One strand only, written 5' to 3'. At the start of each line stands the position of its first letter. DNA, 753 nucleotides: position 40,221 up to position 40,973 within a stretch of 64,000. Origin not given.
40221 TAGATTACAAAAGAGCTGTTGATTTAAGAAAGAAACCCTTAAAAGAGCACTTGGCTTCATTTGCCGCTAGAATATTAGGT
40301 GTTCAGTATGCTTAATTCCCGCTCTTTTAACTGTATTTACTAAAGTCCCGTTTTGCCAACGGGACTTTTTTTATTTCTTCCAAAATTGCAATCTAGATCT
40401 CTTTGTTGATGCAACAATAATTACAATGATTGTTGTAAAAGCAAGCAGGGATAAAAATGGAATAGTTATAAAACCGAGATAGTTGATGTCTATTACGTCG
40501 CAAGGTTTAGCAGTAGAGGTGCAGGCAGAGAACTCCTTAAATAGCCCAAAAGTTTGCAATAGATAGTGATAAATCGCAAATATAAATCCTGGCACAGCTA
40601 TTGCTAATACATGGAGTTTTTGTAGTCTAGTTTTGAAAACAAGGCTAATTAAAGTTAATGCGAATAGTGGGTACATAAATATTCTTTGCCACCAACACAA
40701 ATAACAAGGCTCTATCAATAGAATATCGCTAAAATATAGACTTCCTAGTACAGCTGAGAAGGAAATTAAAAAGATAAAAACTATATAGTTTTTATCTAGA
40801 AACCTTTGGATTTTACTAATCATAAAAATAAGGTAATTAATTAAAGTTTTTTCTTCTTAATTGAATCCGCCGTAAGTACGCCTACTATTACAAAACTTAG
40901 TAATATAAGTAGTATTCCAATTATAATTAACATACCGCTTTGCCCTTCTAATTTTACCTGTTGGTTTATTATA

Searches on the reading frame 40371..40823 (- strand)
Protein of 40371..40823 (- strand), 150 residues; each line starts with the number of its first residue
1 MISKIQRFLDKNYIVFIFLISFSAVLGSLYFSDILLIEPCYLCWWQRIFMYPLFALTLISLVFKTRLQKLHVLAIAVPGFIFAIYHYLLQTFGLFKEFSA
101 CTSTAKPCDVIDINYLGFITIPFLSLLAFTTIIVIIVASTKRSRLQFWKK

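Call 7: search_protein_families(library=pfam, proteins=[window:40371-40823:-], max_evalue=0.001)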
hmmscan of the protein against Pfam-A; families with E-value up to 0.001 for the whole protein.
window:40371-40823:- (150 aa): 1 family
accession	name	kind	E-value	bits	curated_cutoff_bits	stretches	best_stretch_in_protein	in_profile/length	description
PF02600.21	DsbB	-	3.6e-15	57.1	22.1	1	13-138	4-147/148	Disulfide bond formation protein DsbB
